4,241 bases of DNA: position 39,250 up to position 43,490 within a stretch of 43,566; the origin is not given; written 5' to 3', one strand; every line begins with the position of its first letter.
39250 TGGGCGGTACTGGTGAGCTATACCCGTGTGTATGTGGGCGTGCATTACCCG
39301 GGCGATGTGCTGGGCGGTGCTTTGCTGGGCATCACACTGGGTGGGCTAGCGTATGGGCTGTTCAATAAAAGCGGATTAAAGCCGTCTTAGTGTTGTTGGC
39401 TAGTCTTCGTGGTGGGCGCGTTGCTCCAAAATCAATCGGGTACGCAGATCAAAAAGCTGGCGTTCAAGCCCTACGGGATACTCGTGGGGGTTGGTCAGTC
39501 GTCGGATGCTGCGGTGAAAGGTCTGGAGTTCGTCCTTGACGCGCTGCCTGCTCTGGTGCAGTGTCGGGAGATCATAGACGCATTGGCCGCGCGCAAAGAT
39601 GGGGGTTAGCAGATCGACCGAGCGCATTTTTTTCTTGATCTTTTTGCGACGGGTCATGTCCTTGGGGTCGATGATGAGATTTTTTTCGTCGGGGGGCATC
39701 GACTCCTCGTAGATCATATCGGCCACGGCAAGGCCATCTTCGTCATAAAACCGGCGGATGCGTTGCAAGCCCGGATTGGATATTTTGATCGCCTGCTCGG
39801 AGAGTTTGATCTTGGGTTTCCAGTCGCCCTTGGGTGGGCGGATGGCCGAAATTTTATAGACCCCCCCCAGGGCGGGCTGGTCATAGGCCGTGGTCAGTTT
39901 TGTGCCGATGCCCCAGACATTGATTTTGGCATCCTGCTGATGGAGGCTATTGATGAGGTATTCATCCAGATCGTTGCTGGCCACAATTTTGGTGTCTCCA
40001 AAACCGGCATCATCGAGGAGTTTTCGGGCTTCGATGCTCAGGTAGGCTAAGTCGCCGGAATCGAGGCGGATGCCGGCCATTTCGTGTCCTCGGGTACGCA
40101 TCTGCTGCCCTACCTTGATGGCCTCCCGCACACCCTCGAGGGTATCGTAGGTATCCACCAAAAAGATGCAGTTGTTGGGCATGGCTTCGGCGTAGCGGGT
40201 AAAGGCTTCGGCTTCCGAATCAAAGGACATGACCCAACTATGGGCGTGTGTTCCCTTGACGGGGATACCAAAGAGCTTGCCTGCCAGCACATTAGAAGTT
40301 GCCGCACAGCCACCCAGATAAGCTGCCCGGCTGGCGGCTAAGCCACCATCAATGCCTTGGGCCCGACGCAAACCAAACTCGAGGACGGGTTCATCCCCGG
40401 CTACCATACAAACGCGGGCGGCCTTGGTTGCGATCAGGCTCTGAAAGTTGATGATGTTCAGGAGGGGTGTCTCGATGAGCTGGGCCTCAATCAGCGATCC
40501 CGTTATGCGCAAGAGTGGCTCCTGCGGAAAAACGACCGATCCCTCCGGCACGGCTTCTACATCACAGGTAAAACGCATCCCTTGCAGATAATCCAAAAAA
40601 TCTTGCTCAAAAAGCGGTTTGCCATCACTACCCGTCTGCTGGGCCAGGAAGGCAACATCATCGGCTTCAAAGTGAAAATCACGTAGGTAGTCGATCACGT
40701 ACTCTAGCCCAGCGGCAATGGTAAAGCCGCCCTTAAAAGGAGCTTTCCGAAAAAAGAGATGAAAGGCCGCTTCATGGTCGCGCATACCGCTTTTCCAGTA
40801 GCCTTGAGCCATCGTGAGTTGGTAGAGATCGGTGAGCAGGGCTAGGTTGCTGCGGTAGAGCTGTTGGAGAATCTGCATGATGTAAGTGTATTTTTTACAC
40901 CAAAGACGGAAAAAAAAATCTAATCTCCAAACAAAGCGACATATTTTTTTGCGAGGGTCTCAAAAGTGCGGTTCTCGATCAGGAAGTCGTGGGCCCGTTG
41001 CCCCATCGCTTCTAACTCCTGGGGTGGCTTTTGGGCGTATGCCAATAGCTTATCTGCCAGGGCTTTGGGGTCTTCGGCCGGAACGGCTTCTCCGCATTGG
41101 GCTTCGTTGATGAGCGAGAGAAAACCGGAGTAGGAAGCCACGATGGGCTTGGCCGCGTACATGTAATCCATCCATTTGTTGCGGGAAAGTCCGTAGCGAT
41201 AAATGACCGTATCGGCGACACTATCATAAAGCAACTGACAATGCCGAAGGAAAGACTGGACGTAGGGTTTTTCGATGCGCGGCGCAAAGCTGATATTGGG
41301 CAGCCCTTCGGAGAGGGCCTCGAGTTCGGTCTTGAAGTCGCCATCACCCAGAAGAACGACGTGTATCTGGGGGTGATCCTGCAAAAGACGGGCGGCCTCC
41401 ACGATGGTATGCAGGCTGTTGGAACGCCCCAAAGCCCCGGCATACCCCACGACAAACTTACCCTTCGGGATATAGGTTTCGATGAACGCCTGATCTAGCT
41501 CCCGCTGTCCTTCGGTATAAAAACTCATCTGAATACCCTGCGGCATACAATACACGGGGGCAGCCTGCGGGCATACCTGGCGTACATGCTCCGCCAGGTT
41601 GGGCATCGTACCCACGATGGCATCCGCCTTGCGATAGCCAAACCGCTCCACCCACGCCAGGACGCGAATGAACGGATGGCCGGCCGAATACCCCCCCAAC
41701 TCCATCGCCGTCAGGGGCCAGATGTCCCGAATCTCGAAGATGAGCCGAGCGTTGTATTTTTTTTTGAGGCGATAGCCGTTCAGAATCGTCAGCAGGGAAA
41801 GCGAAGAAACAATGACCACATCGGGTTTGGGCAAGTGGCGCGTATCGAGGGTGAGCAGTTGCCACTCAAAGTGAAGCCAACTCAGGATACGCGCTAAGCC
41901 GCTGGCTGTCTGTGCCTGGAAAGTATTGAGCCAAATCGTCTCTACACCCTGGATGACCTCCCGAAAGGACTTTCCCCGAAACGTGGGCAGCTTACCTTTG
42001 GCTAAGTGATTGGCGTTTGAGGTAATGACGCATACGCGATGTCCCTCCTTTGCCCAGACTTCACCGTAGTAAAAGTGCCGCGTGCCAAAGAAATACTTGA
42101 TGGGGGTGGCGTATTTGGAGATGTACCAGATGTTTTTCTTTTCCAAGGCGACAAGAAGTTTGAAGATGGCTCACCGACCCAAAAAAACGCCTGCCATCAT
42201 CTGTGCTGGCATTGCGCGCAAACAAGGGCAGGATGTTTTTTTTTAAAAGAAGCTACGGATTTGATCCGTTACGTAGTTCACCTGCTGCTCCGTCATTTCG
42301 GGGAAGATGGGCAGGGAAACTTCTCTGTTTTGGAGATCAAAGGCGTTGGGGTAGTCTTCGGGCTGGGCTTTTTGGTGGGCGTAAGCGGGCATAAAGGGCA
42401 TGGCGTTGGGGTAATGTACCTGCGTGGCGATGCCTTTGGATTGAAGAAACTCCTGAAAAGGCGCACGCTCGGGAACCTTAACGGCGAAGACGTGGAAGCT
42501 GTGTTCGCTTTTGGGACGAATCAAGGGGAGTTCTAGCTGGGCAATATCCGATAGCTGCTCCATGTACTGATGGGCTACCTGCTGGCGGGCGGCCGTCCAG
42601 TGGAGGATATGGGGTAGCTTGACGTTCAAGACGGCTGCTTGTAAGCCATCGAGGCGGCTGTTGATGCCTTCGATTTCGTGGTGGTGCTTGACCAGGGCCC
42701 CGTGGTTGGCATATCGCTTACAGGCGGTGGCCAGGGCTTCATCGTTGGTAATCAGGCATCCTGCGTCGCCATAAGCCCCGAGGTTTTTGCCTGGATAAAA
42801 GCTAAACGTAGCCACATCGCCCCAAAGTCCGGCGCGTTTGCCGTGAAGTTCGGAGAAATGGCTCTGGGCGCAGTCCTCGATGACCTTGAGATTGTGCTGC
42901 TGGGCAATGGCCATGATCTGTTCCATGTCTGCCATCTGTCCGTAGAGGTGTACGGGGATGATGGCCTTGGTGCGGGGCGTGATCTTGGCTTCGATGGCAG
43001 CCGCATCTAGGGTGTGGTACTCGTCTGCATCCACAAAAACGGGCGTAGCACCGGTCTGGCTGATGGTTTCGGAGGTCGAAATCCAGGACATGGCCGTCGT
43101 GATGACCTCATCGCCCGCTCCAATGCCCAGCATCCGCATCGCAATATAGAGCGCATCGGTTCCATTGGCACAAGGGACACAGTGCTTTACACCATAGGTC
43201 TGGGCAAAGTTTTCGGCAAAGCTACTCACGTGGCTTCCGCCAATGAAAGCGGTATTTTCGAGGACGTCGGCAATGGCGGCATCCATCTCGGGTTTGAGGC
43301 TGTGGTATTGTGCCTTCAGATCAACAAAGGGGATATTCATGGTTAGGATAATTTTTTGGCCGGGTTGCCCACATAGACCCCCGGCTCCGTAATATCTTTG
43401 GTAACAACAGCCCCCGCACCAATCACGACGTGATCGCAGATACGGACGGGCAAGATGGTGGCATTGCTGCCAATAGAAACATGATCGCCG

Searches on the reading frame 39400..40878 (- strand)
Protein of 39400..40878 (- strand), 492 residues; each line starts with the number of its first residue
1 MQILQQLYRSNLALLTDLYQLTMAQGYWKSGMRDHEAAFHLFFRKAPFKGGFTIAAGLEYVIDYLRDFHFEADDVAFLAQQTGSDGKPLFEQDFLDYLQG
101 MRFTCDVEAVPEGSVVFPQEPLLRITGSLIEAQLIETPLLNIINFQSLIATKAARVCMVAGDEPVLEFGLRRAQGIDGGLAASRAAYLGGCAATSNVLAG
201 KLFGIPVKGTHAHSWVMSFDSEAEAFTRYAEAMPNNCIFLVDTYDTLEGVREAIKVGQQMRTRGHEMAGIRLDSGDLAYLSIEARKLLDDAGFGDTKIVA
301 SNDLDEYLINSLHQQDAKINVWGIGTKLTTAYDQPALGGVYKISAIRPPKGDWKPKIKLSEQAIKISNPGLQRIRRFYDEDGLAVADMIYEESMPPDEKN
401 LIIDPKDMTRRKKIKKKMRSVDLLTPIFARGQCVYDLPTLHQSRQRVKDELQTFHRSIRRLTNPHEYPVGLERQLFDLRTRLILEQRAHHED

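Call 6: search_protein_families(library=pfam, proteins=[window:39400-40878:-])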
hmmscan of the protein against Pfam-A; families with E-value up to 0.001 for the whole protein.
window:39400-40878:- (492 aa): 4 families
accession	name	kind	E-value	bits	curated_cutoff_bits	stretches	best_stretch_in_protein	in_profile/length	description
PF17767.7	NAPRTase_N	-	7e-41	139.9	32.6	1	14-144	1-125/125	Nicotinate phosphoribosyltransferase (NAPRTase) N-terminal domain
PF17956.6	NAPRTase_C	-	1.1e-24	87.4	23.3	1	373-478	3-110/111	Nicotinate phosphoribosyltransferase C-terminal domain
PF02749.22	QRPTase_N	-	1.7e-06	28.6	27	1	104-145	40-80/82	Quinolinate phosphoribosyl transferase, N-terminal domain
PF04095.22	NAPRTase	-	1.8e-06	28.3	20.8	1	168-346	6-196/239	Nicotinate phosphoribosyltransferase (NAPRTase) family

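Call 7: search_protein_families(library=ncbifam, proteins=[window:39400-40878:-])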
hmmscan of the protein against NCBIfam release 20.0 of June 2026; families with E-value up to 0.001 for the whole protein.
window:39400-40878:- (492 aa): 12 families
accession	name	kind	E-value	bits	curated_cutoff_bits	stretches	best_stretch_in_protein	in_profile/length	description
NF006695.0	PRK09243.1-2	equivalog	8.7e-192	638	469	1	10-489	4-478/480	nicotinate phosphoribosyltransferase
TIGR01513.1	NAPRTase_put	equivalog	6.5e-173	575.8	297.4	1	13-474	1-451/452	nicotinate phosphoribosyltransferase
NF006694.0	PRK09243.1-1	equivalog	3.9e-166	553.4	663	1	10-489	5-479/485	nicotinate phosphoribosyltransferase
NF006697.0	PRK09243.1-4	equivalog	2e-156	521.4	776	1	10-489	7-480/488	nicotinate phosphoribosyltransferase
NF009131.0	PRK12484.1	equivalog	1.2e-153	512.1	330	1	10-488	4-446/455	nicotinate phosphoribosyltransferase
NF006696.0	PRK09243.1-3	equivalog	3.9e-144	480.7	503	1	6-482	6-443/451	nicotinate phosphoribosyltransferase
NF006698.0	PRK09243.1-5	equivalog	8.9e-96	321.3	531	1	7-462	10-426/440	nicotinate phosphoribosyltransferase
NF006415.0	PRK08662.1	equivalog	2.5e-40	138.4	243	1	97-331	64-294/381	nicotinate phosphoribosyltransferase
NF003704.0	PRK05321.1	subfamily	1.3e-19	70.5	379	1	14-365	14-373/398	nicotinate phosphoribosyltransferase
NF005529.0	PRK07188.1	equivalog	4e-16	58.9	378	2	106-274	79-243/358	nicotinate phosphoribosyltransferase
TIGR01514.1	NAPRTase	equivalog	3.8e-14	52.6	269.55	2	14-144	6-127/399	nicotinate phosphoribosyltransferase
NF006629.0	PRK09198.1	equivalog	7.8e-06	24.9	405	0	213-295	230-318/465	nicotinate phosphoribosyltransferase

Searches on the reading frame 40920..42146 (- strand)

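Call 6: search_protein_families(library=pfam, proteins=[window:40920-42146:-])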
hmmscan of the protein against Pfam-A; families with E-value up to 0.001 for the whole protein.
window:40920-42146:- (408 aa): 4 families
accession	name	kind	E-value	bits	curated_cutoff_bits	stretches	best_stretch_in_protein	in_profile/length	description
PF13692.12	Glyco_trans_1_4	-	5.8e-14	53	27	1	231-370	2-139/142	Glycosyl transferases group 1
PF13579.12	Glyco_trans_4_4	-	8.3e-13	49.4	29.7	1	31-198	14-152/158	Glycosyl transferase 4-like domain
PF00534.26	Glycos_transf_1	-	7.6e-12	45.5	26.4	1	225-385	10-169/172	Glycosyl transferases group 1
PF13439.12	Glyco_transf_4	-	5.4e-08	33.5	28.5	1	30-206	14-167/170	Glycosyltransferase Family 4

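Call 7: search_protein_families(library=ncbifam, proteins=[window:40920-42146:-])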
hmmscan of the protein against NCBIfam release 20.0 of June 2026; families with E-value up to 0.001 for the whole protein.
window:40920-42146:- (408 aa): 9 families
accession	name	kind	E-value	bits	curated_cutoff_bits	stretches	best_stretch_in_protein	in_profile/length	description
NF007640.0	PRK10307.1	subfamily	2.6e-23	82.6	276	1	29-388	26-386/411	WcaI family glycosyltransferase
TIGR04063.1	stp3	hypoth_equivalog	2.3e-21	76.1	442.05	1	107-406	92-392/397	TIGR04063 family PEP-CTERM/XrtA system glycosyltransferase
TIGR04007.1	wcaI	equivalog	1.3e-11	43.8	800.45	1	30-291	27-293/407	colanic acid biosynthesis glycosyltransferase WcaI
NF038298.1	EPS_HpsO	equivalog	6.2e-09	35.1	575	1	163-406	136-384/388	hormogonium polysaccharide biosynthesis glycosyltransferase HpsO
TIGR02149.1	glgA_Coryne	subfamily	6.9e-08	32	302.4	1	112-406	86-387/391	glycogen synthase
NF047684.1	TeichurnBiosyTuaC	equivalog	6.5e-07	28.6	550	1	172-306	163-293/391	teichuronic acid biosynthesis protein TuaC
TIGR04005.1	wcaL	equivalog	3.9e-06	26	537.6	1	240-391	232-388/406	colanic acid biosynthesis glycosyltransferase WcaL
TIGR03088.1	stp2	hypoth_equivalog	8.8e-06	25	409.05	1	256-406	225-370/374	TIGR03088 family PEP-CTERM/XrtA system glycosyltransferase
TIGR04157.1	glyco_rSAM_CFB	subfamily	4.4e-05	22.7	400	1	229-296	226-294/406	TIGR04157 family glycosyltransferase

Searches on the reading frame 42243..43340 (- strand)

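Call 6: search_protein_families(library=pfam, proteins=[window:42243-43340:-])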
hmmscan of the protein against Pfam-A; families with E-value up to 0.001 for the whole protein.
window:42243-43340:- (365 aa): 5 families
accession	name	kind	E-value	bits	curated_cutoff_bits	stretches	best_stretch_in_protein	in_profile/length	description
PF01041.23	DegT_DnrJ_EryC1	-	1.6e-112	376.8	19.8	1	16-361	4-359/360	DegT/DnrJ/EryC1/StrS aminotransferase family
PF00266.25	Aminotran_5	-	5e-10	39.3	21.5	1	54-320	64-349/371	Aminotransferase class-V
PF00155.27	Aminotran_1_2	-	8e-09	35.6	19.7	1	30-216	35-250/361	Aminotransferase class I and II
PF01212.27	Beta_elim_lyase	-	5.6e-08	32.9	27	1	29-158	25-170/288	Beta-eliminating lyase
PF01053.26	Cys_Met_Meta_PP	-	4e-07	29.4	27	1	39-156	55-173/381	Cys/Met metabolism PLP-dependent enzyme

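Call 7: search_protein_families(library=ncbifam, proteins=[window:42243-43340:-])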
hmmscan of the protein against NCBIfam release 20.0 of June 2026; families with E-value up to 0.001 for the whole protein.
window:42243-43340:- (365 aa): 29 families (the best 25 are shown)
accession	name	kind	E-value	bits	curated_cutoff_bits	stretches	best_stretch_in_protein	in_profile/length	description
TIGR03588.1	PseC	equivalog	6.5e-67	226.1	423.5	1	20-364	14-379/380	UDP-4-amino-4,6-dideoxy-N-acetyl-beta-L-altrosamine transaminase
NF008687.0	PRK11706.1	equivalog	9.2e-57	192.5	375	1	22-365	16-374/375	dTDP-4-amino-4,6-dideoxygalactose transaminase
NF008658.2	PRK11658.1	equivalog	4.3e-56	190.2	631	1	18-363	15-375/379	UDP-4-amino-4-deoxy-L-arabinose aminotransferase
TIGR04181.1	NHT_00031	hypoth_equivalog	7.8e-54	182.9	420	1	32-344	24-357/359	LegC family aminotransferase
TIGR04427.1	PLP_DesI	equivalog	3.8e-45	154.7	650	1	34-362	50-380/390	dTDP-4-dehydro-6-deoxyglucose aminotransferase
TIGR02379.1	ECA_wecE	subfamily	2.5e-43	148.3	434.85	1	23-363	17-373/376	dTDP-4-amino-4,6-dideoxy-D-glucose transaminase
NF011936.0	PRK15407.1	equivalog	6e-43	147.1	423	2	18-210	48-247/440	lipopolysaccharide biosynthesis protein RfbH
NF004770.0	PRK06108.1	subfamily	3.6e-10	39.2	422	1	42-158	87-211/396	pyridoxal phosphate-dependent aminotransferase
NF005816.0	PRK07682.1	equivalog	4e-09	35.6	620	1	59-157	98-203/390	aminotransferase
NF041091.1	asp_aminotase_Arch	equivalog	1.3e-07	30.9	550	1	47-156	83-199/376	aspartate aminotransferase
TIGR01979.1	sufS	subfamily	1.5e-07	30.6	475.1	1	52-161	81-200/403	SufS family cysteine desulfurase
NF005817.0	PRK07683.1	equivalog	8.1e-07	28.1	575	1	58-158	96-202/387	aminotransferase A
NF004621.0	PRK05957.1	equivalog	9.6e-07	27.9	498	1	57-162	94-205/389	pyridoxal phosphate-dependent aminotransferase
NF004769.0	PRK06107.1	equivalog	2.3e-06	26.6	617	1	40-128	82-171/402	aspartate transaminase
TIGR01977.1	am_tr_V_EF2568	hypoth_equivalog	4e-06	26.1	377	1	52-160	63-177/376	cysteine desulfurase family protein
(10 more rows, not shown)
